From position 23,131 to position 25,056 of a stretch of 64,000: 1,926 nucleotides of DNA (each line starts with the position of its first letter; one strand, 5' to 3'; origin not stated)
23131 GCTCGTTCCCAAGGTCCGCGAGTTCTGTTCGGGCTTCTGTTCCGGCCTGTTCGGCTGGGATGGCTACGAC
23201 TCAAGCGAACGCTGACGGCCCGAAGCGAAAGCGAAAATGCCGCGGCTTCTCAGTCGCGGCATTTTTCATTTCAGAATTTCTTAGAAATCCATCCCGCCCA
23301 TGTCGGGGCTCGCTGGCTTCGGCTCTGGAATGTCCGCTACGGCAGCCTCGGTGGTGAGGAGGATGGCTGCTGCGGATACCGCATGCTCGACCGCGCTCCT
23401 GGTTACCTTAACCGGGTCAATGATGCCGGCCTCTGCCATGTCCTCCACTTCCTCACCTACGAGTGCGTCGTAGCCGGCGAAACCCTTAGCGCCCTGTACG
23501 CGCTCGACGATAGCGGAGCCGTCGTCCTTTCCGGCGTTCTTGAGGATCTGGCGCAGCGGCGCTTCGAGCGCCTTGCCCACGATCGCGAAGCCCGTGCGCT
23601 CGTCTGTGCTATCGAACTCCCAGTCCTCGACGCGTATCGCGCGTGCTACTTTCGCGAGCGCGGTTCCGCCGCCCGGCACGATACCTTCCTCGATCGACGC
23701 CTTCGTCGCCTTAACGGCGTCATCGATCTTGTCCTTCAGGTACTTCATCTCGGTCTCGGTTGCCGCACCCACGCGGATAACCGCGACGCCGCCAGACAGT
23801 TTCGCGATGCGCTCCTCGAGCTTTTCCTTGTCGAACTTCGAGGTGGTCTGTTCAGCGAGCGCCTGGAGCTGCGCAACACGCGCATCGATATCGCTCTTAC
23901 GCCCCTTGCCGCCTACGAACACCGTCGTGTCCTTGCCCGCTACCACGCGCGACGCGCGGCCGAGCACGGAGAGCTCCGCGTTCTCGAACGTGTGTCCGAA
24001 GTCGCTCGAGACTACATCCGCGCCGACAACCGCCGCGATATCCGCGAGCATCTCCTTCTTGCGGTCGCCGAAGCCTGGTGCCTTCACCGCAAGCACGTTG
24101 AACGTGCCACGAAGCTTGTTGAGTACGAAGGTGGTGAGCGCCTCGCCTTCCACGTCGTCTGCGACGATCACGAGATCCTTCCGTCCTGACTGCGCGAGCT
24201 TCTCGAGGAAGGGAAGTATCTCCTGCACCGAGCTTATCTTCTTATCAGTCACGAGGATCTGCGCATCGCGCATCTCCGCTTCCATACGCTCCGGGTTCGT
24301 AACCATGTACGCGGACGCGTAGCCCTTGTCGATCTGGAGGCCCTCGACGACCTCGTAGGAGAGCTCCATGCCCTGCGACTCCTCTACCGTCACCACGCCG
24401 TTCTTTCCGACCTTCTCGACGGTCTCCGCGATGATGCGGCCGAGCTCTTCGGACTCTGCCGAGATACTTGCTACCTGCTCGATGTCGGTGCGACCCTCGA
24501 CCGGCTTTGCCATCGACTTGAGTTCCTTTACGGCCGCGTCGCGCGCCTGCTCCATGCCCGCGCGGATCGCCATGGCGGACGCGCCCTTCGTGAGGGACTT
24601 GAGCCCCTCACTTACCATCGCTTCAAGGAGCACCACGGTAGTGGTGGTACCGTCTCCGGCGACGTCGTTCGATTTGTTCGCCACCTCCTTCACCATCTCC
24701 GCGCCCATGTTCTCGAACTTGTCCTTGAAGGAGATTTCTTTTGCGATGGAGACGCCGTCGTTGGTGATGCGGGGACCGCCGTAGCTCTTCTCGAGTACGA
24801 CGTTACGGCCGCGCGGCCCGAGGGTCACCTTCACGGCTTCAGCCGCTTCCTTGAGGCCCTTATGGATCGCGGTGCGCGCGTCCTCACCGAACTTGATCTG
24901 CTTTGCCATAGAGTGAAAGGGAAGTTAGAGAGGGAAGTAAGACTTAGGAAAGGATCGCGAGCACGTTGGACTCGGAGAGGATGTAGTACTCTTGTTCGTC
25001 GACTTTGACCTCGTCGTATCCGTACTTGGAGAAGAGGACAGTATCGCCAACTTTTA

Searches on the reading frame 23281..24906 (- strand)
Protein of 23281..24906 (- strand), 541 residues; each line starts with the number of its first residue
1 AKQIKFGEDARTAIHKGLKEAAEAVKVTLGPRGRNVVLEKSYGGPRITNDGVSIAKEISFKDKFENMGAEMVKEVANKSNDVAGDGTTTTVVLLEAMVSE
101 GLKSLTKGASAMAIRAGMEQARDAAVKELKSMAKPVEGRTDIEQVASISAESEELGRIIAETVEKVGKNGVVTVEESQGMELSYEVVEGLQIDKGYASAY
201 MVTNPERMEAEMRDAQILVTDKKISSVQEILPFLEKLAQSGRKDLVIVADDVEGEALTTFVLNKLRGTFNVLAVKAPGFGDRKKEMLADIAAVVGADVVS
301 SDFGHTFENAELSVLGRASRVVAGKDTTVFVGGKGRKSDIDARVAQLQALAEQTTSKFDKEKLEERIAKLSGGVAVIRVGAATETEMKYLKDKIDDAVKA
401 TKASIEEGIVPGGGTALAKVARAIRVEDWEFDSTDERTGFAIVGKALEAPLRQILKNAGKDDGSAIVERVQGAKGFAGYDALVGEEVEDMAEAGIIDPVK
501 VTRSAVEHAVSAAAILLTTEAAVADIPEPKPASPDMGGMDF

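Call 38: list_cluster_members(proteins=[window:23281-24906:-, window:42103-43887:-, window:77-1378:+, window:45544-46557:-, window:46582-48237:-])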
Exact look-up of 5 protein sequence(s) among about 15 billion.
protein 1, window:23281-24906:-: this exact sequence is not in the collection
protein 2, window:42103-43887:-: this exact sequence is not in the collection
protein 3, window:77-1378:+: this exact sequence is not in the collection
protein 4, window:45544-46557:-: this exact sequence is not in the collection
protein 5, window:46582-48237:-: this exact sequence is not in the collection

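Call 62: find_homologous_proteins(query=window:23281-24906:-, max_evalue=1e-100)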
Query window:23281-24906:- (541 aa): 7995 proteins with E <= 1e-100 among 8000 candidates; the best 120 are listed.
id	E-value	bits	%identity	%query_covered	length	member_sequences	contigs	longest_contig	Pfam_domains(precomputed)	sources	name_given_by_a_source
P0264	0.0e+0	1120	100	100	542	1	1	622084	PF00118.30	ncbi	ncbi:MAG TPA: chaperonin GroEL [Candidatus Paceibacterota bacterium]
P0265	0.0e+0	1110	99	100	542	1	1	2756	PF00118.30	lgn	-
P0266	0.0e+0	1108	99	100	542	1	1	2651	PF00118.30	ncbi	ncbi:MAG TPA: chaperonin GroEL [Candidatus Paceibacterota bacterium]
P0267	0.0e+0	1106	99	100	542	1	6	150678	PF00118.30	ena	-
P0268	0.0e+0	1102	99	100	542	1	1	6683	PF00118.30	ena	-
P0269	0.0e+0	1069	95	100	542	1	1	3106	PF00118.30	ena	-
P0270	0.0e+0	1046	93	100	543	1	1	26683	PF00118.30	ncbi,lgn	-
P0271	0.0e+0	1044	93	100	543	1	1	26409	PF00118.30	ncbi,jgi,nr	ncbi:MAG TPA: chaperonin GroEL [Candidatus Paceibacterota bacterium]|nr:chaperonin GroEL [Candidatus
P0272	0.0e+0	1029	92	100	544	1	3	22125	PF00118.30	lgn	-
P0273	0.0e+0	1028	91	100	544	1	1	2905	PF00118.30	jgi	-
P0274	0.0e+0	1019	91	100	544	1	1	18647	PF00118.30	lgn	-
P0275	0.0e+0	1017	90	100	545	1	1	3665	PF00118.30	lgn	-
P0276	0.0e+0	1009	90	100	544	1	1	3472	PF00118.30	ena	-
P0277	1.4e-297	1005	90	99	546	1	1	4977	PF00118.30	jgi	jgi:chaperonin GroEL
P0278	2.6e-297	1005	90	100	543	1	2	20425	PF00118.30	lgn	-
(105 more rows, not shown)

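Call 64: find_encoding_contigs(protein=P0264, flank=500, max_places=2)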
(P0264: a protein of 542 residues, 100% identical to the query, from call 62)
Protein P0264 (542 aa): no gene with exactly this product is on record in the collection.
